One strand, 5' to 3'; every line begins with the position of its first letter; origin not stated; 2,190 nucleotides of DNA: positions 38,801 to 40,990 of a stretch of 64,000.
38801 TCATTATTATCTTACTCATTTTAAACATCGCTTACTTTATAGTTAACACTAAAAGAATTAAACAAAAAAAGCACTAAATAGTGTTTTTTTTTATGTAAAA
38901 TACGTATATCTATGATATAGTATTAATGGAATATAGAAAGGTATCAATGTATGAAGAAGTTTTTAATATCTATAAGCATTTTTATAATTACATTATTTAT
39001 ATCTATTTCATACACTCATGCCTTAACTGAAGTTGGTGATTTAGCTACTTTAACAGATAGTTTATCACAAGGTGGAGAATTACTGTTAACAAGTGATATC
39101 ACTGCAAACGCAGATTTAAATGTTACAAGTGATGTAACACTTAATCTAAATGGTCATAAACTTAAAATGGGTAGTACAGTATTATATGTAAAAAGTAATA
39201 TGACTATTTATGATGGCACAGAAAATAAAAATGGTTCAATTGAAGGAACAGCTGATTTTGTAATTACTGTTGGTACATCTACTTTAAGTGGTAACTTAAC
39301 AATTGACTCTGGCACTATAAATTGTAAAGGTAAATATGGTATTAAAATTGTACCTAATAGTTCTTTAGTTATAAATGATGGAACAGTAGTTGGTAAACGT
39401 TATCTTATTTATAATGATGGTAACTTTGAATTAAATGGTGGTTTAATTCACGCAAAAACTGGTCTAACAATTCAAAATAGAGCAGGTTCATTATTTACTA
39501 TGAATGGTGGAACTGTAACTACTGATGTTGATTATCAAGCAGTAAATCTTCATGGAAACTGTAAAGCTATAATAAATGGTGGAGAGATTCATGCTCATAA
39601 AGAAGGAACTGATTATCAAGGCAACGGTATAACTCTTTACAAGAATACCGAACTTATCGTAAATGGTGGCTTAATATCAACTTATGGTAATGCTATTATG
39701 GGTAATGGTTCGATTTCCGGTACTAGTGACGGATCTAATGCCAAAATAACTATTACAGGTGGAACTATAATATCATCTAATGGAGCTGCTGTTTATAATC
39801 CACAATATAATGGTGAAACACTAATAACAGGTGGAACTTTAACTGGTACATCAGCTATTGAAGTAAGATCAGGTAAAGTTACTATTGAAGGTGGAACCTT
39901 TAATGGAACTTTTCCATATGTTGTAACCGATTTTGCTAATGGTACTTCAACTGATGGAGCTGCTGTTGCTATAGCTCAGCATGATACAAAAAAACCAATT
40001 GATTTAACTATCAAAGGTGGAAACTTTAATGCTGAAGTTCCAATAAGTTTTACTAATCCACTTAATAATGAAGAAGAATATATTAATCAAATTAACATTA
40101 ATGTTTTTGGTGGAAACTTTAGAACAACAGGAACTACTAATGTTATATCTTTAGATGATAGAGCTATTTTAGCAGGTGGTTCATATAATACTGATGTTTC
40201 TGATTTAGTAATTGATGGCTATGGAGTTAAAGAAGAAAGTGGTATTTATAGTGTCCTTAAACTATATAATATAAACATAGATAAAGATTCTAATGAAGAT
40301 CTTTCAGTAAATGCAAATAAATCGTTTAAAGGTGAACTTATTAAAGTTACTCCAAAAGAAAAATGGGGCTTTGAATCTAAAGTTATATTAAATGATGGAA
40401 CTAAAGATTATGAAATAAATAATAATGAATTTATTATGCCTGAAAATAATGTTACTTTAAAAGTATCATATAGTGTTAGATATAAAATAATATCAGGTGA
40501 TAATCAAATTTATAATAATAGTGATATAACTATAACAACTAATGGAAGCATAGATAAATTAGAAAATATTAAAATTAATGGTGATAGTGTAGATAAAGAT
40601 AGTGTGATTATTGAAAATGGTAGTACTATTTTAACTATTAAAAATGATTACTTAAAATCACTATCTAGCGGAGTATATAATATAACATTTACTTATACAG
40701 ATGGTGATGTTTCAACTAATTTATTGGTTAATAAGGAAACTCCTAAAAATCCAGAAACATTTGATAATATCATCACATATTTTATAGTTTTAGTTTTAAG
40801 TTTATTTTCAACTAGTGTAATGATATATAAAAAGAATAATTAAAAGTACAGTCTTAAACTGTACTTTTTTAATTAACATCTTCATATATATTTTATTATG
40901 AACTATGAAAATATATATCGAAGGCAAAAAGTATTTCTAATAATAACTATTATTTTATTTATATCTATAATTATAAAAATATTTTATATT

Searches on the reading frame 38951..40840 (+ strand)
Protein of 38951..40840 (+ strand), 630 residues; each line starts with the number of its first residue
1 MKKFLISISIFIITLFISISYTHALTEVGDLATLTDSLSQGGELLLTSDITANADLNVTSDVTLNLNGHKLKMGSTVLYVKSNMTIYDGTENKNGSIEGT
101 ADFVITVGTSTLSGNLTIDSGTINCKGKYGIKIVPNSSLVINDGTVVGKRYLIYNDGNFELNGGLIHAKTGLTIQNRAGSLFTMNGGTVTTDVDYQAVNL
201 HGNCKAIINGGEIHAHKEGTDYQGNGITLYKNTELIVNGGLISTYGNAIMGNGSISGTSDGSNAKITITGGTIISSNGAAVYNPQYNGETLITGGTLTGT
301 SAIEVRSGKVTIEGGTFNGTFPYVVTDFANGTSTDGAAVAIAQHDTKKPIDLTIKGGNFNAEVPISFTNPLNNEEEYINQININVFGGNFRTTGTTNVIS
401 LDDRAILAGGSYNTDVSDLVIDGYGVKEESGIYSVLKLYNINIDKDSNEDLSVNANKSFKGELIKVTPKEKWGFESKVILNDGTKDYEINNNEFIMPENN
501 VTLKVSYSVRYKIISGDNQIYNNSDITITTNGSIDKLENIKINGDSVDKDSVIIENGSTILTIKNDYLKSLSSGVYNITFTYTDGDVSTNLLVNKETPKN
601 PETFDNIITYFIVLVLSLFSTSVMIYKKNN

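Call 5: search_protein_families(library=pfam, proteins=[window:38951-40840:+], max_evalue=1)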
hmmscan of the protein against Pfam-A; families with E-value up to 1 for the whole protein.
window:38951-40840:+ (630 aa): 3 families
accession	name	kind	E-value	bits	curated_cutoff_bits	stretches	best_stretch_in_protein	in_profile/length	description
PF03442.20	CBM_X2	-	0.004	17.6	28.9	1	522-588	16-79/83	Carbohydrate binding domain X2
PF11060.13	DUF2861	-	0.14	12.1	25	1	508-595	72-169/267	Protein of unknown function (DUF2861)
PF18998.6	Flg_new_2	-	0.72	10.3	23.6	1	464-508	27-70/73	Divergent InlB B-repeat domain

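Call 6: search_protein_families(library=ncbifam, proteins=[window:38951-40840:+], max_evalue=1)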
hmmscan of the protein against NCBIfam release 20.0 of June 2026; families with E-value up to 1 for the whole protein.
window:38951-40840:+ (630 aa): 0 families

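Call 89: search_protein_families(library=phrogs, proteins=[window:38951-40840:+], max_evalue=0.01)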
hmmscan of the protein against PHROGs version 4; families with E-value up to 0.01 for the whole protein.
window:38951-40840:+ (630 aa): 0 families
